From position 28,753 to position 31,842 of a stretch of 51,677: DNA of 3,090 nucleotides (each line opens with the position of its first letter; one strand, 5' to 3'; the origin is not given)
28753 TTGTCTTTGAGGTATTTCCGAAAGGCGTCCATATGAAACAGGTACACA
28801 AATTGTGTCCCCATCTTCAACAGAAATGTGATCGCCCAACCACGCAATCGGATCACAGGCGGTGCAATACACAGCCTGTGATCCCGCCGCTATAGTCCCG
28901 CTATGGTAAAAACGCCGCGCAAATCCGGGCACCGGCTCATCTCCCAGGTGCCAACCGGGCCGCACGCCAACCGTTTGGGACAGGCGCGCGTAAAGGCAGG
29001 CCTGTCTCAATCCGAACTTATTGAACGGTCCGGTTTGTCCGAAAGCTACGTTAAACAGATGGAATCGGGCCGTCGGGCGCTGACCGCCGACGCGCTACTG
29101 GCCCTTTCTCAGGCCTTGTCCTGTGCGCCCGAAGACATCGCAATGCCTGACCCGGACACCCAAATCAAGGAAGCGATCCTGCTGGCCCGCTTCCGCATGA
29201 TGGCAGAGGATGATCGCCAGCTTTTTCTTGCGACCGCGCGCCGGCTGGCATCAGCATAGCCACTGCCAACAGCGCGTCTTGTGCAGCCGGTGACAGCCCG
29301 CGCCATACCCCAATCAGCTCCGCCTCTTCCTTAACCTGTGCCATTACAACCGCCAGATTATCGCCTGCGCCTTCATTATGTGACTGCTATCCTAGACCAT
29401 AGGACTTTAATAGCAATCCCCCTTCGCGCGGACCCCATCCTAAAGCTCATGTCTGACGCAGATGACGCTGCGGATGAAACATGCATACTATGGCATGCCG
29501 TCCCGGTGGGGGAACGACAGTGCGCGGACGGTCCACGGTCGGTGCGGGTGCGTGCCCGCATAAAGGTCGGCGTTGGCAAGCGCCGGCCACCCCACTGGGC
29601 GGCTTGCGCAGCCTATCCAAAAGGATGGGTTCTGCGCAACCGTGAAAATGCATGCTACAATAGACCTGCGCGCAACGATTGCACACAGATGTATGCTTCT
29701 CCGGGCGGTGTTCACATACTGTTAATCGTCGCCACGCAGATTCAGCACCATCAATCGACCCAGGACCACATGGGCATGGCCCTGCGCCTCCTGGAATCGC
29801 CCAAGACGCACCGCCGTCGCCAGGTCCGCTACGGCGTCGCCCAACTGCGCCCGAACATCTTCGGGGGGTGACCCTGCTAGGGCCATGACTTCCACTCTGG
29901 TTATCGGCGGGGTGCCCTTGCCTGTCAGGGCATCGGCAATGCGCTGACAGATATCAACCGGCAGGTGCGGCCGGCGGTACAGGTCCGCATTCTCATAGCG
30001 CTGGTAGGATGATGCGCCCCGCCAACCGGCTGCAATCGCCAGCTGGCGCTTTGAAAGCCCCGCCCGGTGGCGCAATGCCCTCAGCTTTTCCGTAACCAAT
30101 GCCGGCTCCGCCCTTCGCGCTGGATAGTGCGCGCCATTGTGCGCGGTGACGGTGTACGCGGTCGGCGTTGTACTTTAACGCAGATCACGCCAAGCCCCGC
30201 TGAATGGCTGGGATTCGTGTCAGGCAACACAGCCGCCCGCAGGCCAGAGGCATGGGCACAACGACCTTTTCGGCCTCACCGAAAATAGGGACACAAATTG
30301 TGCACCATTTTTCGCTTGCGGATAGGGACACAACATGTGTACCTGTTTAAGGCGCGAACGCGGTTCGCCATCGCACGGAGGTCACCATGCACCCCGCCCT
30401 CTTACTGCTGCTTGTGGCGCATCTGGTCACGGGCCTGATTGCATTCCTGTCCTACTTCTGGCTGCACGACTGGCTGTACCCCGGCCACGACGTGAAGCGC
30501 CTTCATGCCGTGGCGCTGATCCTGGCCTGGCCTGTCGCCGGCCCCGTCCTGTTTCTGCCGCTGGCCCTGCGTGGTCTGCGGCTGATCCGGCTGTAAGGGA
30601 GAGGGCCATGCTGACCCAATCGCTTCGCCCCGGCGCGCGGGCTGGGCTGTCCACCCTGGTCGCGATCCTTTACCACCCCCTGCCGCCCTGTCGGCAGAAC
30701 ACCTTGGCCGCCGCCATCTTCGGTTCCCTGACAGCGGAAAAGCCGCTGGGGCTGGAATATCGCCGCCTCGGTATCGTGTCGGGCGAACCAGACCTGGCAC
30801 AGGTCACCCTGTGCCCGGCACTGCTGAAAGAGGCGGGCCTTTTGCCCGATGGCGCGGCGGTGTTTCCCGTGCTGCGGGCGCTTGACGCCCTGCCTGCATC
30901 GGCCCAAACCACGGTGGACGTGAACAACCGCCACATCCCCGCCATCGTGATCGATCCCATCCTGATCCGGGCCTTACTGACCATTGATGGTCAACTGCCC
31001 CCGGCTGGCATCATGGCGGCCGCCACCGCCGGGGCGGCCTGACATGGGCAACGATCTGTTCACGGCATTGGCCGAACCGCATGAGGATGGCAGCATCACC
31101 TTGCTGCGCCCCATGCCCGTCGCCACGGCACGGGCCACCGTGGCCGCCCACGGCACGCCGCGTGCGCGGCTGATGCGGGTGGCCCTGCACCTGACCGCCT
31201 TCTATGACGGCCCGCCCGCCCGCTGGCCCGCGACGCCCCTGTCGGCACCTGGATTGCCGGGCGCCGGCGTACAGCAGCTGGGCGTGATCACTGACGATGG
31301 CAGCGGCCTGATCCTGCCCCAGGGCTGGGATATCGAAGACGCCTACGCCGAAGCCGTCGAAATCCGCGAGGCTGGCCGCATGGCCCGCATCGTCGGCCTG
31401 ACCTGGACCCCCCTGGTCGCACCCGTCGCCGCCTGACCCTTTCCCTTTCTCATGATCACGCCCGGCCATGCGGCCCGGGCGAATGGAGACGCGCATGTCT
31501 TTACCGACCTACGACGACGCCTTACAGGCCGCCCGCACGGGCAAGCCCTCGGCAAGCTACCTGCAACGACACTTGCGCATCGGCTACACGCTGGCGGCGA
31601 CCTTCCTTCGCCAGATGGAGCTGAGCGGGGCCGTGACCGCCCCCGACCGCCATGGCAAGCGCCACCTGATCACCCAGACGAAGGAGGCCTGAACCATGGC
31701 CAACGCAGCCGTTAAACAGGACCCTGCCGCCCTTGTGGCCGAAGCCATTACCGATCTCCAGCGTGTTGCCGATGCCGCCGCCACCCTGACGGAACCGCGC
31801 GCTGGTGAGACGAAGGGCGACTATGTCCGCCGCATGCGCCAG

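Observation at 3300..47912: Fourteen evenly dispersed copies of the 15-bp palindrome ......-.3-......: a candidate genome-wide operator/centromere network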

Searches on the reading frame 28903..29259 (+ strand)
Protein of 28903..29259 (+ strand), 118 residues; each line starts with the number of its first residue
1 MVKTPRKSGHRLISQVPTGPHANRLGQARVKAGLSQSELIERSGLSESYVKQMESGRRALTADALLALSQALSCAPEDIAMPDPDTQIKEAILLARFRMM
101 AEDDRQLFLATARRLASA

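Call 29: search_protein_families(library=pfam, proteins=[window:28903-29259:+], max_evalue=0.01)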
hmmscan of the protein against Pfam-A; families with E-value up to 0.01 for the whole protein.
window:28903-29259:+ (118 aa): 6 families
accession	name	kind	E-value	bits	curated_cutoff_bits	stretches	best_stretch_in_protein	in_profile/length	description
PF01381.28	HTH_3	-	2.9e-11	43.7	23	1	27-78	3-54/55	Helix-turn-helix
PF13560.12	HTH_31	-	2.1e-10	41.2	27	1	23-78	4-60/64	Helix-turn-helix domain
PF13443.12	HTH_26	-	1.8e-07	31.7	22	1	30-84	7-62/63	Cro/C1-type HTH DNA-binding domain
PF12844.13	HTH_19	-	0.00075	19.8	30.2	1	23-72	2-51/64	Helix-turn-helix domain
PF13413.12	HTH_25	-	0.00096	19.4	24.6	1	25-57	2-34/62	Helix-turn-helix domain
PF13412.12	HTH_24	-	0.0058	16.6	21.9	0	31-52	15-36/48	Winged helix-turn-helix DNA-binding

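Call 30: search_protein_families(library=phrogs, proteins=[window:28903-29259:+], max_evalue=0.001)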
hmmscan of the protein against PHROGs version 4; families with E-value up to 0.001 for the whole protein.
window:28903-29259:+ (118 aa): 12 families
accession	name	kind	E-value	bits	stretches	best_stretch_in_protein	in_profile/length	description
phrog_8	-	transcription regulation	7.5e-10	39.8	1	24-90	165-226/346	transcriptional regulator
phrog_7241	-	transcription regulation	4.9e-09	37.3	1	29-79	70-120/122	transcriptional regulator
phrog_3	-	transcription regulation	8e-08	33.4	1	22-89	90-155/430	transcriptional repressor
phrog_1373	-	transcription regulation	7.6e-07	30.3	1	27-72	70-115/166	transcriptional regulator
phrog_2967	-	transcription regulation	7.8e-07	29.9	1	22-112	12-102/225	transcriptional regulator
phrog_5823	-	transcription regulation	8.9e-07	29.4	1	23-75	9-62/404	transcriptional regulator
phrog_4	-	transcription regulation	1.6e-06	28.3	1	22-86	138-198/400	transcriptional repressor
phrog_2328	-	transcription regulation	2.2e-06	28.5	1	15-79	9-74/128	transcriptional repressor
phrog_2439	-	transcription regulation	3.4e-06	27.2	1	23-82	10-69/367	transcriptional regulator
phrog_4836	-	transcription regulation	1.1e-05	26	1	11-77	66-132/194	CII-like regulator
phrog_2104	-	unknown function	3.6e-05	24.9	1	21-69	40-88/103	-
phrog_4583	-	transcription regulation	0.00096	20.1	0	31-80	21-70/81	transcriptional repressor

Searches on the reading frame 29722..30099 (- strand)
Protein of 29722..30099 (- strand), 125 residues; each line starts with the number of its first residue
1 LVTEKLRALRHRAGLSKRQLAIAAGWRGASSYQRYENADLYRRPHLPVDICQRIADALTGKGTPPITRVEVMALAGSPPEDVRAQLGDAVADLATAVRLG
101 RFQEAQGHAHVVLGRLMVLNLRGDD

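Call 21: search_protein_families(library=pfam, proteins=[window:29722-30099:-], max_evalue=0.01)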
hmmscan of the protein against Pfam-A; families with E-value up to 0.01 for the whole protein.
window:29722-30099:- (125 aa): 1 family
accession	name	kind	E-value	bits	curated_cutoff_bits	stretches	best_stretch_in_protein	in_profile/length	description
PF13560.12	HTH_31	-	3.2e-07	31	27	1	5-56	5-52/64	Helix-turn-helix domain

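Call 92: search_protein_families(library=ncbifam, proteins=[window:29722-30099:-], max_evalue=0.01)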
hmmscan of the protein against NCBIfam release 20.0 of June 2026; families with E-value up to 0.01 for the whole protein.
window:29722-30099:- (125 aa): 2 families
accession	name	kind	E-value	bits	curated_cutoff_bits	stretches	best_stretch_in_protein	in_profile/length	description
NF041951.1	phage_RstR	subfamily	0.0014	18.9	80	1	2-58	3-54/108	RstR family transcriptional repressor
TIGR03830.1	CxxCG_CxxCG_HTH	subfamily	0.0042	16.9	61.8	1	3-40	67-103/127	type II TA system antitoxin MqsA family protein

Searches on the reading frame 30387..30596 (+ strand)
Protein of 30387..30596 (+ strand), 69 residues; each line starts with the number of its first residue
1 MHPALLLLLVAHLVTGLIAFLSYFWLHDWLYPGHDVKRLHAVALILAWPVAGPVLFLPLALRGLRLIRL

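Call 21: search_protein_families(library=pfam, proteins=[window:30387-30596:+], max_evalue=0.01)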
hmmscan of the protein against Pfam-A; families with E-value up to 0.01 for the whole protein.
window:30387-30596:+ (69 aa): 1 family
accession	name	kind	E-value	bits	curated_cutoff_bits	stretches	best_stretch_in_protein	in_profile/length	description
PF03994.20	DUF350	-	0.0049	17.4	26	1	6-49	6-49/133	Domain of Unknown Function (DUF350)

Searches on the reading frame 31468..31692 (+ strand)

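Call 21: search_protein_families(library=pfam, proteins=[window:31468-31692:+], max_evalue=0.01)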
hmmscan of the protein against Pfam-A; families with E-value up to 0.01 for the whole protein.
window:31468-31692:+ (74 aa): 1 family
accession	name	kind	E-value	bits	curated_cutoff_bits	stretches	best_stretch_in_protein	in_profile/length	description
PF09397.16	FtsK_gamma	-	1.8e-12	47.2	30.6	1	15-68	7-61/63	Ftsk gamma domain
